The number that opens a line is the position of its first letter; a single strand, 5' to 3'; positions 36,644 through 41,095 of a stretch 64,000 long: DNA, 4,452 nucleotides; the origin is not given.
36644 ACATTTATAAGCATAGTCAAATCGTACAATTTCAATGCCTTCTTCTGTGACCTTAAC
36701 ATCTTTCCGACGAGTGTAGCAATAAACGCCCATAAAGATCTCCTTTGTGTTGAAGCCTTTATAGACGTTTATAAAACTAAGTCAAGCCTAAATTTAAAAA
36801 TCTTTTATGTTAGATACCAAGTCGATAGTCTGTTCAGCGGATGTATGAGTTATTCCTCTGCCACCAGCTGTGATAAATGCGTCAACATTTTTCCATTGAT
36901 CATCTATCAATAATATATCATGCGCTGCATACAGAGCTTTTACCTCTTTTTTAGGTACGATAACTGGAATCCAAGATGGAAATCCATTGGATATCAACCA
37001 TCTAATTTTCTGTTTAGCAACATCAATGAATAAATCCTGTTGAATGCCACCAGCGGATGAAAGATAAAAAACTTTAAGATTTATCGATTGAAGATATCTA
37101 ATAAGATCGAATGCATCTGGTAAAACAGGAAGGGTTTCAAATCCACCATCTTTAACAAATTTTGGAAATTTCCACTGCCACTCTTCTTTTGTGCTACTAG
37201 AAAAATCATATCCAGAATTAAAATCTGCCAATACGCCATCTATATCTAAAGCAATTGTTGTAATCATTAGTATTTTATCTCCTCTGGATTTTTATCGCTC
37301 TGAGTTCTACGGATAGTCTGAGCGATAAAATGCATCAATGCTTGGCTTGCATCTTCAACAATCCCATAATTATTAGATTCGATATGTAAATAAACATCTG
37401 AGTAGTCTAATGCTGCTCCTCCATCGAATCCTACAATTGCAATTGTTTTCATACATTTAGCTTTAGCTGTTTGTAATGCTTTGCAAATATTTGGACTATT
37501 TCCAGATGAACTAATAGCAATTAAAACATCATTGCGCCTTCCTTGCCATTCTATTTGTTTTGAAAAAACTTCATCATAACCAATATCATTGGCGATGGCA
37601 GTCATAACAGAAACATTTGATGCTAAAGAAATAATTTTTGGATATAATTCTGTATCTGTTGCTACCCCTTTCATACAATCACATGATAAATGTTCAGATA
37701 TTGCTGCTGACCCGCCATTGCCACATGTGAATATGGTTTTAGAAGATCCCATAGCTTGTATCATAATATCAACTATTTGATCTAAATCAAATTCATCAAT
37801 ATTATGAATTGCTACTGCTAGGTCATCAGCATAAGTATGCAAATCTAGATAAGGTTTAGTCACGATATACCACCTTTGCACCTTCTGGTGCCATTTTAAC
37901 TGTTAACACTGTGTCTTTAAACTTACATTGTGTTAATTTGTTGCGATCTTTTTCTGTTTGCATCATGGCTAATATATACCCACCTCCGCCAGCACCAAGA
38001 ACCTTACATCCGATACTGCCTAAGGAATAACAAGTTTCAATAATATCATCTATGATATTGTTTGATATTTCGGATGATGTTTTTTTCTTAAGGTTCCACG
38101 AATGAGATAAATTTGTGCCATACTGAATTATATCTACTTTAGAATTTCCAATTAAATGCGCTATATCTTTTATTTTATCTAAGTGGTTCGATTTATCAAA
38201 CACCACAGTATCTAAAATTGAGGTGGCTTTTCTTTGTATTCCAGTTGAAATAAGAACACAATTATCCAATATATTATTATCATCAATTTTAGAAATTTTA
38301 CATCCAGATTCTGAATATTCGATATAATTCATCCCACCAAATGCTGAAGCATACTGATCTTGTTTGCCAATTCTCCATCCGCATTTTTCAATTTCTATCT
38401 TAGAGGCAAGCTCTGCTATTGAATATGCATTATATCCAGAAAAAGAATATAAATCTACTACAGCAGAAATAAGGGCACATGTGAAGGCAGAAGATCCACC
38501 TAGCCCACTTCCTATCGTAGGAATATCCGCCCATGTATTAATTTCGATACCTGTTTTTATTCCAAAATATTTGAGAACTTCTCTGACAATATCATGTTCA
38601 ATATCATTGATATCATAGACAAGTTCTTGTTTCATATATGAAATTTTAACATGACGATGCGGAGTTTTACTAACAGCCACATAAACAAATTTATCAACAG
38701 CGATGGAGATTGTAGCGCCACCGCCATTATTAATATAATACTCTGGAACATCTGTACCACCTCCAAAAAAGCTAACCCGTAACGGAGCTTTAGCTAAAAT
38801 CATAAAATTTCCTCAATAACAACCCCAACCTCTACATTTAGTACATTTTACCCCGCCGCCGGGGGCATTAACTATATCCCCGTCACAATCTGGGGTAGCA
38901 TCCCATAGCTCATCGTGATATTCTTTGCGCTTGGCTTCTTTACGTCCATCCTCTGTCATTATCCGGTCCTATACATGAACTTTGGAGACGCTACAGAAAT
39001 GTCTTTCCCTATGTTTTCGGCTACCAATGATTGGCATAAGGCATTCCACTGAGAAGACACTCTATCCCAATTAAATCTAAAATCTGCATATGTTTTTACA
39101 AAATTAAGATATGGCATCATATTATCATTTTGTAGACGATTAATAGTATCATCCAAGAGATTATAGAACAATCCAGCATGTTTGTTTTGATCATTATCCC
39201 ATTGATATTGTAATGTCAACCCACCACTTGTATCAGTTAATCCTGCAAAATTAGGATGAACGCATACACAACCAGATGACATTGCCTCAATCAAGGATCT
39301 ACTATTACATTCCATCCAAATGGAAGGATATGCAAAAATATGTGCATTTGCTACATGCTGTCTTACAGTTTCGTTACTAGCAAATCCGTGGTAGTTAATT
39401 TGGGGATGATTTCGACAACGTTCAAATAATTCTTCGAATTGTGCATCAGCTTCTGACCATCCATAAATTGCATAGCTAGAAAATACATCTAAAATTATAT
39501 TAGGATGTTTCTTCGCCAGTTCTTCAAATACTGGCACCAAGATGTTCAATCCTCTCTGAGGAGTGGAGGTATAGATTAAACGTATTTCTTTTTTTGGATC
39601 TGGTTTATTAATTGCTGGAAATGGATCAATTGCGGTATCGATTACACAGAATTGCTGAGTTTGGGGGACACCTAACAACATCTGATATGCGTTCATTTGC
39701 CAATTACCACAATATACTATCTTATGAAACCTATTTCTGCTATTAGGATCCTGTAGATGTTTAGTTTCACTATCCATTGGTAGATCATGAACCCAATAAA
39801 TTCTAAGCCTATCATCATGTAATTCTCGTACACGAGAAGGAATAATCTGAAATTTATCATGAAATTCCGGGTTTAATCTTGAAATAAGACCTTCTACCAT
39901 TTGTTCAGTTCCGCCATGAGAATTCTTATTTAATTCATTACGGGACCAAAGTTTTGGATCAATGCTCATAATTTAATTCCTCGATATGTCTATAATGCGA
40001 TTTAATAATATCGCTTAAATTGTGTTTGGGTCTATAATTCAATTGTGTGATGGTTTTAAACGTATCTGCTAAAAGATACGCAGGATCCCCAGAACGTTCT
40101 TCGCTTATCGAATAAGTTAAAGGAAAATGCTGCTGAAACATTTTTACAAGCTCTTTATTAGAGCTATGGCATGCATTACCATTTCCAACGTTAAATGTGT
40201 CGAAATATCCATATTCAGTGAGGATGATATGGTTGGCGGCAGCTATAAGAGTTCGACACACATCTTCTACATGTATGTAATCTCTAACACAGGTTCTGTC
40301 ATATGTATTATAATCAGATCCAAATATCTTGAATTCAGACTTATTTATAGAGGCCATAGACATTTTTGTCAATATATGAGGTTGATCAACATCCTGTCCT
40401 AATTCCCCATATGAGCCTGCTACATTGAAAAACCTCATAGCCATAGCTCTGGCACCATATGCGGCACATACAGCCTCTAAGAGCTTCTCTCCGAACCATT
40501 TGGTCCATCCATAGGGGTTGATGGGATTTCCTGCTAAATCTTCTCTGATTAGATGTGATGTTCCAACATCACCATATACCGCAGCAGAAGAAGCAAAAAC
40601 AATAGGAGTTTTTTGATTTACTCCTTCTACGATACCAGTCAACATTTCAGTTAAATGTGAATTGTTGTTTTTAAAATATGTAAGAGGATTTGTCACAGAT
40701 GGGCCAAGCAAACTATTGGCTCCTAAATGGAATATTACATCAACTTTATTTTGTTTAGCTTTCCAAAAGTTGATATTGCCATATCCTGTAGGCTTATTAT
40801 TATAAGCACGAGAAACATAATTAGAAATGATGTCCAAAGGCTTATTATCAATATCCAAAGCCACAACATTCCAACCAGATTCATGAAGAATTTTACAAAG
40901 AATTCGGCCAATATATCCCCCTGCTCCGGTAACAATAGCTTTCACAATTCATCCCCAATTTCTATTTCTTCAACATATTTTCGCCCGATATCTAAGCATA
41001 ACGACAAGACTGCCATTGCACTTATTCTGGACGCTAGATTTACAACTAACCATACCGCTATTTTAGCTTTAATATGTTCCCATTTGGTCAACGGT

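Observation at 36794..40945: Phage-encoded nucleotide-heptose biosynthesis cluster with glycosyltransferase and epimerase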

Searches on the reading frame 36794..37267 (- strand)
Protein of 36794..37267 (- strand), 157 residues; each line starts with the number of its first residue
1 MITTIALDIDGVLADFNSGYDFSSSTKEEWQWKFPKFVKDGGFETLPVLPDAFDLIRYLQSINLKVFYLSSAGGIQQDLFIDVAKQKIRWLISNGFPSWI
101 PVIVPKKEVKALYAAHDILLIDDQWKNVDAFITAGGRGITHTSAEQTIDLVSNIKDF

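Call 4: search_protein_families(library=ncbifam, proteins=[window:36794-37267:-], max_evalue=0.01)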
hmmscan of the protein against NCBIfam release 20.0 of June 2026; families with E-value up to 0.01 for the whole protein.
window:36794-37267:- (157 aa): 0 families

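Call 6: search_protein_families(library=pfam, proteins=[window:36794-37267:-], max_evalue=0.01)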
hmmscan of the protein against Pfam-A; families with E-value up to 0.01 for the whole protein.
window:36794-37267:- (157 aa): 2 families
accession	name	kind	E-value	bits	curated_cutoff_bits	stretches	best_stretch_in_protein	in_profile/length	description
PF06941.18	NT5C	-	2.2e-05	24.8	24.8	1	29-133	51-145/180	5' nucleotidase, deoxy (Pyrimidine), cytosolic type C protein (NT5C)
PF00702.32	Hydrolase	-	0.0037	18.1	26.4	0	2-19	1-18/191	haloacid dehalogenase-like hydrolase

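Call 18: search_solved_structures(query=window:36794-37267:-, max_evalue=1)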
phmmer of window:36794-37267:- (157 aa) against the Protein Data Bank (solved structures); distinct sequences matched with E-value up to 1: 7.
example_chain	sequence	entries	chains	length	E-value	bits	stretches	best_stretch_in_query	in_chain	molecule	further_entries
2jao_A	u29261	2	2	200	0.16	15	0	39-124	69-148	5'(3')-DEOXYRIBONUCLEOTIDASE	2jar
2i33_A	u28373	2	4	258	0.23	14.6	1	4-80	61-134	Acid phosphatase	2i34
5mxc_A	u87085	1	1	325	0.28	14.3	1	31-98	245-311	Fucose-specific lectin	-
6gke_A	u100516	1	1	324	0.28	14.2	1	31-98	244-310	Fucose-specific lectin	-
1iub_A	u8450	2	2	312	0.43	13.7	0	31-97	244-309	Fucose-specific lectin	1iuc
1ofz_A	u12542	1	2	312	0.44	13.6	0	31-97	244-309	FUCOSE-SPECIFIC LECTIN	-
3iwt_A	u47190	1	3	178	0.76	12.9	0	80-148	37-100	178aa long hypothetical molybdenum cofactor biosynthesis protein B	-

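Call 65: search_dna_similar(query=window:36794-37267:-, collection=phages, mode=protein, max_rows=30, max_evalue=0.001)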
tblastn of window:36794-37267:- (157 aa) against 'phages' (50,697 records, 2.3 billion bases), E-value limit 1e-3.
Records with a match: 89; places in all: 91; records where one place covers at least 80% of the query: 87.
Best place of each record, by identity: <60% 89.
By first word of the organism name: Rhizobium 23; Aeromonas 18; Erwinia 8; Xanthomonas 7; Cronobacter 6; Sinorhizobium 6; Methylophilales 4; Stenotrophomonas 3; Vibrio 3; Caulobacter 2; and 8 more.
By host as written in the record: - 7; Aeromonas salmonicida subsp. salmonicida 6; Sinorhizobium meliloti 5; Erwinia amylovora ATCC 29780 4; Rhizobium leguminosarum 4; Cronobacter sakazakii 4; Methylophilales_sp._H5P1 4; Aeromonas salmonicida 4; and 35 more.
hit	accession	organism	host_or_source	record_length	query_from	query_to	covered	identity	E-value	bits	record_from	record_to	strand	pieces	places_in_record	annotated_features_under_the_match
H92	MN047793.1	Xanthomonas phage Xoo-sp13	Xanthomonas oryzae pv. oryzae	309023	5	148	92%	35.9%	1e-11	67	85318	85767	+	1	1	5' nucleotidase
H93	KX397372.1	Erwinia phage vB_EamM_Phobos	Erwinia amylovora ATCC 29780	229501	2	157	99%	31.6%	3e-4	45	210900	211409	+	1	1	hypothetical protein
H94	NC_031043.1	Erwinia phage vB_EamM_Phobos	Erwinia amylovora ATCC 29780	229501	2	157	99%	31.6%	3e-4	45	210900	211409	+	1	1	hypothetical protein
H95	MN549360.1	Rhizobium phage RL38J1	Rhizobium leguminosarum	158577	2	151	96%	31.8%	4e-7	54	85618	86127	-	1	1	5-prime nucleotidase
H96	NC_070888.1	Rhizobium phage RL38J1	Rhizobium leguminosarum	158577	2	151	96%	31.8%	4e-7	54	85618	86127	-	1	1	5'-3' deoxyribonucleotidase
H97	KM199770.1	Rhizobium phage vB_RleM_P10VF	Rhizobium leguminosarum biovar viciae ...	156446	2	151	96%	31.8%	6e-7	53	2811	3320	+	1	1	hypothetical protein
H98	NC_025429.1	Rhizobium phage vB_RleM_P10VF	Rhizobium leguminosarum biovar viciae ...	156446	2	151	96%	31.8%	6e-7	53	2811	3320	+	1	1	5'-3' deoxyribonucleotidase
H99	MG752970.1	Ralstonia phage RsoM2USA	Ralstonia solanacearum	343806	7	154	94%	32.1%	1e-8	58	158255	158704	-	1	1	hypothetical protein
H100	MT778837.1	Rhizobium phage AF3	-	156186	2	151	96%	31.2%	2e-7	54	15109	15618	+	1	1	hypothetical protein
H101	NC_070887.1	Rhizobium phage AF3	-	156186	2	151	96%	31.2%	2e-7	54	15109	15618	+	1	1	5'-3' deoxyribonucleotidase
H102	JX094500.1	Cronobacter phage CR5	Cronobacter sakazakii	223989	1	157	100%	29.7%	1e-6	52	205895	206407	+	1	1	hypothetical protein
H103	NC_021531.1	Cronobacter phage CR5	Cronobacter sakazakii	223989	1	157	100%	29.7%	1e-6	52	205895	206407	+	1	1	hypothetical protein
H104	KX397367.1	Erwinia phage vB_EamM_EarlPhillipIV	Erwinia amylovora ATCC 29780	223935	1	157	100%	29.7%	2e-6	52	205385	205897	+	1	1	hypothetical protein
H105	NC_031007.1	Erwinia phage vB_EamM_EarlPhillipIV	Erwinia amylovora ATCC 29780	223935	1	157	100%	29.7%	2e-6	52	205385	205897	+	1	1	hypothetical protein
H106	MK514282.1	Erwinia phage Derbicus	Erwinia amylovora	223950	1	157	100%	29.7%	2e-6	52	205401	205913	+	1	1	hypothetical protein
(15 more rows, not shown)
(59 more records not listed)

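Call 69: search_protein_families(library=phrogs, proteins=[window:36794-37267:-], max_evalue=0.001)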
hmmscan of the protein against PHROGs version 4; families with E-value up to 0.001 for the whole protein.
window:36794-37267:- (157 aa): 2 families
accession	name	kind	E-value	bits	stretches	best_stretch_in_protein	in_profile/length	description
phrog_2643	-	moron, auxiliary metabolic gene and host takeover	1.5e-21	77.9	1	2-149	6-164/182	5'-3' deoxyribonucleotidase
phrog_420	-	unknown function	1.9e-18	67.9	1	43-149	80-183/267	unknown function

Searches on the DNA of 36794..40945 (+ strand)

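Call 5: search_dna_similar(query=window:36794-40945:+, collection=phages, mode=near, max_rows=30)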
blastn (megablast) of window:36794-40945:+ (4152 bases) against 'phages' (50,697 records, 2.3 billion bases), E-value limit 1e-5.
No match.
